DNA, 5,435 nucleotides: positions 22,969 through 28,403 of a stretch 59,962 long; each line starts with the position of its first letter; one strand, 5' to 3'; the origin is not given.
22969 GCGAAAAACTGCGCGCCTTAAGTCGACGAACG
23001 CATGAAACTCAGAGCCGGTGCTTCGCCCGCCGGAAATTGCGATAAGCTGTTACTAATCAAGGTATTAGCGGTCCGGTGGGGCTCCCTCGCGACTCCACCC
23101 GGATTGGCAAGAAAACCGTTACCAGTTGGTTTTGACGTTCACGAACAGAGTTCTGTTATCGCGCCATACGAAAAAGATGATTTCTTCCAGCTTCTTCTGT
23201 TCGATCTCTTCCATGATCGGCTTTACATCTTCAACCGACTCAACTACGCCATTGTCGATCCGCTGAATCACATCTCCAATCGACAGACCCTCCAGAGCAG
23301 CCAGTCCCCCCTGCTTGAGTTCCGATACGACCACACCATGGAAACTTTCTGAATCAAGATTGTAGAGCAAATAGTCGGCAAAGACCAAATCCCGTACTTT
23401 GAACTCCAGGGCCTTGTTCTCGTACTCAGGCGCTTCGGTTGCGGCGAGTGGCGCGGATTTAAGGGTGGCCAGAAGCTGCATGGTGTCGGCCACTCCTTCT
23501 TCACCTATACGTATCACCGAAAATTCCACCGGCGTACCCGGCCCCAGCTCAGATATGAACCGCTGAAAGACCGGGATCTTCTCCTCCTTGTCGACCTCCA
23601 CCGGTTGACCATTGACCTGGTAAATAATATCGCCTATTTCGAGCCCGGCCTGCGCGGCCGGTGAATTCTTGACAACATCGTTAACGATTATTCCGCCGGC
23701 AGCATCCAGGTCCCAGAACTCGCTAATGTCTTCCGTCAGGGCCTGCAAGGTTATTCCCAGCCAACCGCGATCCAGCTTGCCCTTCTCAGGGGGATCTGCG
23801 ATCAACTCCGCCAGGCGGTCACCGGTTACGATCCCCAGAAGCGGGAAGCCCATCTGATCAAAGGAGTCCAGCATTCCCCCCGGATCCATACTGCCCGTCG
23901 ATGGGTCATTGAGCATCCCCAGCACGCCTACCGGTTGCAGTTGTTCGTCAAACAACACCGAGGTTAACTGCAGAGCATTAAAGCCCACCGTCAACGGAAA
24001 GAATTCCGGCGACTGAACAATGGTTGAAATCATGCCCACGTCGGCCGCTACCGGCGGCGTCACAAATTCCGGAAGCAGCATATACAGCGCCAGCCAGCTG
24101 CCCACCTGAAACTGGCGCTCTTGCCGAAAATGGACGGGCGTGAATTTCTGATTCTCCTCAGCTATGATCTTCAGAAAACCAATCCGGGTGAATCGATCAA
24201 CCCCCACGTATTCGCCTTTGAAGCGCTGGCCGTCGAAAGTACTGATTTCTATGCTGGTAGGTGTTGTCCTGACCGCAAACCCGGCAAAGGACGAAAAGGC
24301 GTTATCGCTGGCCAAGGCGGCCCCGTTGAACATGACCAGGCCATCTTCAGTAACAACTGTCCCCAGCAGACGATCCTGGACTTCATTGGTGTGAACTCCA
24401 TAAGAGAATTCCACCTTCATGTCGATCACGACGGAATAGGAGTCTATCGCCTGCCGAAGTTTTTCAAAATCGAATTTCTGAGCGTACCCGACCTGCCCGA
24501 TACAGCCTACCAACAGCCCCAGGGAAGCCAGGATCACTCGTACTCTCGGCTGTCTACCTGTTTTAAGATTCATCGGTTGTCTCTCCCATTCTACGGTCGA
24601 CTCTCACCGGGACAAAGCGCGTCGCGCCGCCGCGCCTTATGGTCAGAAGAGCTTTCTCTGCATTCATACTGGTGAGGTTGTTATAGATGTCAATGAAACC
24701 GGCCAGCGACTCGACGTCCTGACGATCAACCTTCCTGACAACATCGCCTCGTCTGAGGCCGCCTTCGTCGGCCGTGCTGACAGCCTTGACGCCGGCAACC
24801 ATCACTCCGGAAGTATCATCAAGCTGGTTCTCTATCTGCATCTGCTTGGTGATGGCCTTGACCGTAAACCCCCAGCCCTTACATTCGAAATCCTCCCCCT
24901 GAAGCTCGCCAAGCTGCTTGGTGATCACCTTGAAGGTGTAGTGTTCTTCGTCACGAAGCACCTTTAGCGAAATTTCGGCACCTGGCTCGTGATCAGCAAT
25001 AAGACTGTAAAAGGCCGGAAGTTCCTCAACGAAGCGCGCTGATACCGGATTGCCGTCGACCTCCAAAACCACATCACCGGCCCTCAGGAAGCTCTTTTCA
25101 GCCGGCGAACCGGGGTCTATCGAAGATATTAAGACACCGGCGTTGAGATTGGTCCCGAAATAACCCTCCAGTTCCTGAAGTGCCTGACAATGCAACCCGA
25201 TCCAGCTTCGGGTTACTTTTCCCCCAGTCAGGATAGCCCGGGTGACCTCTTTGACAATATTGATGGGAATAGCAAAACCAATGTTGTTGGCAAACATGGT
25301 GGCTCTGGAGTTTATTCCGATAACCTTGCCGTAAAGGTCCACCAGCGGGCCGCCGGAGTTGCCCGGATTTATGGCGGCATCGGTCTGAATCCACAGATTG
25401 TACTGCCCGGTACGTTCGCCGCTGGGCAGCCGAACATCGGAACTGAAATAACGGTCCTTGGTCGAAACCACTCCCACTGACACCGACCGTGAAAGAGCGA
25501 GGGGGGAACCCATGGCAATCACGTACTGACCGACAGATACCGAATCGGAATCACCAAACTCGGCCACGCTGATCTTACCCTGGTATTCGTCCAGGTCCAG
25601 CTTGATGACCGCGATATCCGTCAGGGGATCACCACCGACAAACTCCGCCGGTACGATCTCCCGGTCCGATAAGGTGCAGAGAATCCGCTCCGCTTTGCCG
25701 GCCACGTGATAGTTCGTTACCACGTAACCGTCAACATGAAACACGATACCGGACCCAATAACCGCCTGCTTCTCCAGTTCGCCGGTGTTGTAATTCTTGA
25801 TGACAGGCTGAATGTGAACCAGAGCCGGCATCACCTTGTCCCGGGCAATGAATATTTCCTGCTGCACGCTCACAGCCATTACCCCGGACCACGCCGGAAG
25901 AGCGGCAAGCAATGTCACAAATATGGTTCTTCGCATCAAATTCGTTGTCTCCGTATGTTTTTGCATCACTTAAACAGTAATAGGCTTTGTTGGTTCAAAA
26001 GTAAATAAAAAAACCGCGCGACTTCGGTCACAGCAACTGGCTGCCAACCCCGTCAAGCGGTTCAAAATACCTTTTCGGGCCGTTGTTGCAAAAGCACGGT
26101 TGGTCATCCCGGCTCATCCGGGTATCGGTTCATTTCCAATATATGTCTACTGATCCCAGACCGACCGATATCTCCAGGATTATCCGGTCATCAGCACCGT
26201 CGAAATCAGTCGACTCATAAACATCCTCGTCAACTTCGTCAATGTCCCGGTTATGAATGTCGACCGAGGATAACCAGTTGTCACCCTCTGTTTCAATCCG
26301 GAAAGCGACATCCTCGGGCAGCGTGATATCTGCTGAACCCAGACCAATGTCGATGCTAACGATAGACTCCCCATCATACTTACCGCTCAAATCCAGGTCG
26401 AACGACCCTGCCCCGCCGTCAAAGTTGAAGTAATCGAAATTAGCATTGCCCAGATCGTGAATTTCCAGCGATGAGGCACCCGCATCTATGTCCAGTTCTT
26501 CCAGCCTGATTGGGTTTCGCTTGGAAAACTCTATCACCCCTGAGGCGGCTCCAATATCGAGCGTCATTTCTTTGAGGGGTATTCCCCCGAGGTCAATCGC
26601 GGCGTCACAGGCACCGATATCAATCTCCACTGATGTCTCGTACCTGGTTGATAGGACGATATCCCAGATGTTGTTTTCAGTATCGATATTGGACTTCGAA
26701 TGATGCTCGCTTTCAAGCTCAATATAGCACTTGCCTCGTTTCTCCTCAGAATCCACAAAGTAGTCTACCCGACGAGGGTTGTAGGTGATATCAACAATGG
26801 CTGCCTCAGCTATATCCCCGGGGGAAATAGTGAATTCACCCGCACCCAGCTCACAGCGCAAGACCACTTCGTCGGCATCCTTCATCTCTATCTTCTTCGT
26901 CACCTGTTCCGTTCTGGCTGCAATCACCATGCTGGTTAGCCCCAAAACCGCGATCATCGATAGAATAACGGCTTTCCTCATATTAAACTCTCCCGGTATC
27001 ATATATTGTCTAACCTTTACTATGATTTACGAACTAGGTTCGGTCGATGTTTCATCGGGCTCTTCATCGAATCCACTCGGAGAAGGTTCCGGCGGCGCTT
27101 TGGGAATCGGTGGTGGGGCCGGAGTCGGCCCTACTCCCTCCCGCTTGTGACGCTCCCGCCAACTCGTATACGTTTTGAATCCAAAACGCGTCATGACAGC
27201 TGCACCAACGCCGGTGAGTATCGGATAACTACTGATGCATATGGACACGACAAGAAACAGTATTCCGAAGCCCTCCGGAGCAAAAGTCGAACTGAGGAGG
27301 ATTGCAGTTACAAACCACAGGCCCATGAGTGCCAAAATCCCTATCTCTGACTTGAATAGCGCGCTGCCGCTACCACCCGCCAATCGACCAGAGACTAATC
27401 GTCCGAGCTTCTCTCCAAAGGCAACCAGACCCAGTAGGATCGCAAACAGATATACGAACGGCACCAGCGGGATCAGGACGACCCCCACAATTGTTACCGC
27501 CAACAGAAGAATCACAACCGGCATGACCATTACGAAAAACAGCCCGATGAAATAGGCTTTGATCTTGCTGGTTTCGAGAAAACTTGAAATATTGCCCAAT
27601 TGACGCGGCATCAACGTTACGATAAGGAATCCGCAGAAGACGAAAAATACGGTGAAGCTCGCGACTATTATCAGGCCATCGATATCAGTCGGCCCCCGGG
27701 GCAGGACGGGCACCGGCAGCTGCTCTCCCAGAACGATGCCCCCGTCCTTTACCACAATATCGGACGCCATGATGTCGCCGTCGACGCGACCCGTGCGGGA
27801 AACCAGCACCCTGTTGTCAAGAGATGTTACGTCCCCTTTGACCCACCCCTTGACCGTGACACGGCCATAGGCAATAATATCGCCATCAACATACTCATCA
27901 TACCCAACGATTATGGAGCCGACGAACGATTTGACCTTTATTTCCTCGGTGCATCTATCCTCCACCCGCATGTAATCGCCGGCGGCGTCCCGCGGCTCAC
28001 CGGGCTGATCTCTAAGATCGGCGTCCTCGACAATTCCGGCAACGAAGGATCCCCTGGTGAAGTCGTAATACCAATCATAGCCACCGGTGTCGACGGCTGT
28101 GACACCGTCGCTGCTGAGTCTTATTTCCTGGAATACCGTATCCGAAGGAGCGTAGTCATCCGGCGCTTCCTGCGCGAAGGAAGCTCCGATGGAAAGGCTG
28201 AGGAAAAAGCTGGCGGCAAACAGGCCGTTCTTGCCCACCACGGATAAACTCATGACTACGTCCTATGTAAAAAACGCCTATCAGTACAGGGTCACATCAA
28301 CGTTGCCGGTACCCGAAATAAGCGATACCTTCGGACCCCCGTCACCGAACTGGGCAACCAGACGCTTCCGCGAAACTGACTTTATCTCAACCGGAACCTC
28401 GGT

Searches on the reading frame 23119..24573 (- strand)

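Call 67: search_protein_families(library=pfam, proteins=[window:23119-24573:-], max_evalue=0.00001)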
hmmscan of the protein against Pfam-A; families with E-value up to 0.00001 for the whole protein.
window:23119-24573:- (484 aa): 3 families
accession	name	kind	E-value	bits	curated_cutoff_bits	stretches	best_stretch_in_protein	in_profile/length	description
PF13180.12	PDZ_2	-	2e-17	63.6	27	1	271-359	2-73/80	PDZ domain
PF00595.29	PDZ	-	2.2e-17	63.6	23.2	1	268-326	8-58/81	PDZ domain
PF17820.7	PDZ_6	-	3.4e-16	59.1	27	1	296-341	1-41/54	PDZ domain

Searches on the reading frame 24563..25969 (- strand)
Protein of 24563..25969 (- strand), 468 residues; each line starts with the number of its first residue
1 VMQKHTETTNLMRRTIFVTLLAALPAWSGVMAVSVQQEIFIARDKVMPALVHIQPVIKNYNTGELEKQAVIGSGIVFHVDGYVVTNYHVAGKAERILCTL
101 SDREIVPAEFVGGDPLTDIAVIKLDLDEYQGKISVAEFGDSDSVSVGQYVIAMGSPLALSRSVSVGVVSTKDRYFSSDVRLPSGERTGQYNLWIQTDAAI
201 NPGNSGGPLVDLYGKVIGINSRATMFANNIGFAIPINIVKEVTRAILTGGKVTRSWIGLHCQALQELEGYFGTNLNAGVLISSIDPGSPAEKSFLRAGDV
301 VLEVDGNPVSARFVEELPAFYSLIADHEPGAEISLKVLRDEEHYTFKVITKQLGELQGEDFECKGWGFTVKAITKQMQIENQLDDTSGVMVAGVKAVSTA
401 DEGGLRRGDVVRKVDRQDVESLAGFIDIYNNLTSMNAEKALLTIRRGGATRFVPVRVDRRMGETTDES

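Call 67: search_protein_families(library=pfam, proteins=[window:24563-25969:-], max_evalue=0.00001)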
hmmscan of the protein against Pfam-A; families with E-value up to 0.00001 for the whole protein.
window:24563-25969:- (468 aa): 5 families
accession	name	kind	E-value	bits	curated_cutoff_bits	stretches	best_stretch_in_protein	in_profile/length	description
PF13365.12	Trypsin_2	-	1.4e-28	100.9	27.6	1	72-219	1-144/144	Trypsin-like peptidase domain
PF13180.12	PDZ_2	-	9.1e-20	71.2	27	1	274-348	9-78/80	PDZ domain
PF17820.7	PDZ_6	-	1.7e-15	56.9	27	1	281-339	2-54/54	PDZ domain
PF00595.29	PDZ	-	1.8e-15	57.5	23.2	1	255-312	10-60/81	PDZ domain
PF00089.32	Trypsin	-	4.8e-13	49.9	20.6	1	73-240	28-217/220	Trypsin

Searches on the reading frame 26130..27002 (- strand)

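Call 67: search_protein_families(library=pfam, proteins=[window:26130-27002:-], max_evalue=0.00001)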
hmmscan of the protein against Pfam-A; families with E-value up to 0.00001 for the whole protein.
window:26130-27002:- (290 aa): 1 family
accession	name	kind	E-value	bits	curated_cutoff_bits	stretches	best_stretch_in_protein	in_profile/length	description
PF09922.15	LiaF-like_C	-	2.2e-07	31.2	29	1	188-287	13-114/114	Cell wall-active antibiotics response LiaF, C-terminal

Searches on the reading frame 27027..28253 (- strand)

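Call 67: search_protein_families(library=pfam, proteins=[window:27027-28253:-], max_evalue=0.00001)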
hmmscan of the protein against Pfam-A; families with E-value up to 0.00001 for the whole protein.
window:27027-28253:- (408 aa): 1 family
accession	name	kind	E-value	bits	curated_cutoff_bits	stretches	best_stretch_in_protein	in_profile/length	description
PF04519.19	Bactofilin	-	7.8e-08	32.9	27.9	1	111-177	32-96/98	Polymer-forming cytoskeletal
